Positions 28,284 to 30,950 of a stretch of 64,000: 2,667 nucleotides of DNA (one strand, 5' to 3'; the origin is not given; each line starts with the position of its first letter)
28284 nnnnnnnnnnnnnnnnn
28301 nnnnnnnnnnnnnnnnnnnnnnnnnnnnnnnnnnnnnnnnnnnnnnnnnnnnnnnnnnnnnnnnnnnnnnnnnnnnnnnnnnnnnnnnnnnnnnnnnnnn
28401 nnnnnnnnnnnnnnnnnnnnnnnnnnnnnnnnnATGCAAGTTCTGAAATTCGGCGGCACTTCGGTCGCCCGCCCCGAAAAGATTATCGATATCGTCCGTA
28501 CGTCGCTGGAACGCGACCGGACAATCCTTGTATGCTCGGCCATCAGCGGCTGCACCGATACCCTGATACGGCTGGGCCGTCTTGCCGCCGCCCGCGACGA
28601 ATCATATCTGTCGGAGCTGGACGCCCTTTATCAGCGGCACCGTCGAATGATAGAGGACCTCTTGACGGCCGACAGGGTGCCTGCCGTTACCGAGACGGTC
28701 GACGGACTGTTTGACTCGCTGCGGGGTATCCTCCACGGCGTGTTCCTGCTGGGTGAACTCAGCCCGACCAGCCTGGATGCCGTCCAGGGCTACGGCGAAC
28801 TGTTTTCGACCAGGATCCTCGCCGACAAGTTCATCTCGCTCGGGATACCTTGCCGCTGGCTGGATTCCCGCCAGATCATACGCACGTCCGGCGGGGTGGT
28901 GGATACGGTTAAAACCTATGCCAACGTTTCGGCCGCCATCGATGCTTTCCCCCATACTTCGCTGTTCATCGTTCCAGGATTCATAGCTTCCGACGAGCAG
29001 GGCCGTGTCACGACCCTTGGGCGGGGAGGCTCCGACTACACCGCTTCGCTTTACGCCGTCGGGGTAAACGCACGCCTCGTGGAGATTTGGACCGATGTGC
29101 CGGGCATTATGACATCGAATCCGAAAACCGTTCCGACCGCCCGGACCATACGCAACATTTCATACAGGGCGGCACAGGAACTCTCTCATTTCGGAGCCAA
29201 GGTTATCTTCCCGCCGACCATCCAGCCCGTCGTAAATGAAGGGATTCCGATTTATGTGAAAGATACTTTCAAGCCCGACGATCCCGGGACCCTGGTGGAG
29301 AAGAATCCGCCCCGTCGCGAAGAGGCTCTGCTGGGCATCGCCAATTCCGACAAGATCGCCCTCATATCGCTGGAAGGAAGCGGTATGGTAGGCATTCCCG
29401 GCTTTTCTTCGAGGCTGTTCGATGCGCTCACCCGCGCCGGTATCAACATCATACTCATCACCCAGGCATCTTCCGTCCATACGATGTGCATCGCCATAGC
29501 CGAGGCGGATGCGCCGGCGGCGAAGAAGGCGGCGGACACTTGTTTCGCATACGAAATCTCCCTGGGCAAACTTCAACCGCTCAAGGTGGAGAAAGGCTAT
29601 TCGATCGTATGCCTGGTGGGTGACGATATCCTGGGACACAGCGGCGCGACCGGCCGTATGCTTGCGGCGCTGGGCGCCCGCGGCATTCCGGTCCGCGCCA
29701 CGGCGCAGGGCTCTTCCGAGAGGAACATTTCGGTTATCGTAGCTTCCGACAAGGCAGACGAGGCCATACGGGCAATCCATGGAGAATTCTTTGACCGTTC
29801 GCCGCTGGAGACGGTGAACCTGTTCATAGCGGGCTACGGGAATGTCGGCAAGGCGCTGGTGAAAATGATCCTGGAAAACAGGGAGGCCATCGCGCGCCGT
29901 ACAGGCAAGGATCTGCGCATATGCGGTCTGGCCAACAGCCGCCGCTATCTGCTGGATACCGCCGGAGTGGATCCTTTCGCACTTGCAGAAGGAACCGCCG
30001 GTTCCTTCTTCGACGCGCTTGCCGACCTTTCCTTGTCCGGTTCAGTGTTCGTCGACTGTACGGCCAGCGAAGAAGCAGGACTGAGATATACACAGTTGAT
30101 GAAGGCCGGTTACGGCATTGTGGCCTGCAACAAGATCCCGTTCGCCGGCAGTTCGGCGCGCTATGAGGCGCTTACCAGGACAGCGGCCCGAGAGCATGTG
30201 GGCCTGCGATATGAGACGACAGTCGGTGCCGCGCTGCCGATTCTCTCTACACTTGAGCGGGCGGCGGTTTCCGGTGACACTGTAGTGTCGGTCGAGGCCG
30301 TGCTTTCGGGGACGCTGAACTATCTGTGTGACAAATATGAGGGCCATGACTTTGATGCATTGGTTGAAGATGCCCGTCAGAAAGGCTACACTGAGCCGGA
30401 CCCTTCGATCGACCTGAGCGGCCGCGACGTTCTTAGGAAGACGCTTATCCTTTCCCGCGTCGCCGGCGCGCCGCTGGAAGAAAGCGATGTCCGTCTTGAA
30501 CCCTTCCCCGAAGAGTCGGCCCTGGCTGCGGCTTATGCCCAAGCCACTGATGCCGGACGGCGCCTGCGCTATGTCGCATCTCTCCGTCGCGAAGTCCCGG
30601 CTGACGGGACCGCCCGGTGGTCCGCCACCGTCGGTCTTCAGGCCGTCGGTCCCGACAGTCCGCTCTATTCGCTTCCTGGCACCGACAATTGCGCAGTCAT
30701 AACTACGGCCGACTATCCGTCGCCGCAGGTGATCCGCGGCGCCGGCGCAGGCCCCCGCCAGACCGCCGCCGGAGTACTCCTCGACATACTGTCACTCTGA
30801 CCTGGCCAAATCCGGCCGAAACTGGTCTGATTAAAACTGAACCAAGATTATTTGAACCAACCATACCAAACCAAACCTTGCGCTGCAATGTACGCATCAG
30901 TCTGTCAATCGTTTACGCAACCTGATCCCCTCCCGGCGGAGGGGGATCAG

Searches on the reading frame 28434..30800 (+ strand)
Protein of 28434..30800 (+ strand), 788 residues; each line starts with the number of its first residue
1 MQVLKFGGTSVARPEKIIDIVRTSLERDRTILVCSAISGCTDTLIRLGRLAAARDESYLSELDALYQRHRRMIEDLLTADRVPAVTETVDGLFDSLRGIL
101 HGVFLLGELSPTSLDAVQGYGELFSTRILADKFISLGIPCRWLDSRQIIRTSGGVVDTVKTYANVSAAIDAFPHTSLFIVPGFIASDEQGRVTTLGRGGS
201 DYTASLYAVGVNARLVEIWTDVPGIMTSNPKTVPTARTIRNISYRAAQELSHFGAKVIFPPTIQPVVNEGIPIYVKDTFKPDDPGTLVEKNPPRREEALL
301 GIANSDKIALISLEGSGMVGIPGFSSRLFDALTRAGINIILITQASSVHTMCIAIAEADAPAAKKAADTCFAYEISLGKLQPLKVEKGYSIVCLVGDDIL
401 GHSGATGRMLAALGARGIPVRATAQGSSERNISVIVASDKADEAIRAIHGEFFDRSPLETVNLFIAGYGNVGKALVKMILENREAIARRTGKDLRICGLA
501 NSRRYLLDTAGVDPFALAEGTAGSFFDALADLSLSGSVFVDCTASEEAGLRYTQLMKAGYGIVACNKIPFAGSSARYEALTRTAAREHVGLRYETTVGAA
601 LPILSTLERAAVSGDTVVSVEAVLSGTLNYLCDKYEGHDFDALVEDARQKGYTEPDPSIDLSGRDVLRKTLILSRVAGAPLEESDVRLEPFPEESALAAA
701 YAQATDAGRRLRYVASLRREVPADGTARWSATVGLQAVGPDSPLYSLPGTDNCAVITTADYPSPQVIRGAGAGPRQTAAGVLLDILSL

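Call 25: search_protein_families(library=pfam, proteins=[window:28434-30800:+], max_evalue=0.0001)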
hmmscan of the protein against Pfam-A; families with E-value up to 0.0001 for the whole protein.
window:28434-30800:+ (788 aa): 6 families
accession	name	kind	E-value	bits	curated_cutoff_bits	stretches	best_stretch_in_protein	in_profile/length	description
PF00742.24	Homoserine_dh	-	2.6e-43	148.3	22.9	1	602-786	1-173/173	Homoserine dehydrogenase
PF00696.33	AA_kinase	-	9.9e-40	137.1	24.9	1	2-277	3-234/234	Amino acid kinase family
PF22468.2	ACT_9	-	6.2e-37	125.6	27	2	392-452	1-61/61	ACT domain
PF13840.12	ACT_7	-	2.8e-14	53.2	27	2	385-449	2-64/65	ACT domain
PF03447.22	NAD_binding_3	-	3.5e-09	37.8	24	1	467-594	1-116/116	Homoserine dehydrogenase, NAD binding domain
PF01842.31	ACT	-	3.2e-08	33.6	27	1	320-366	9-60/66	ACT domain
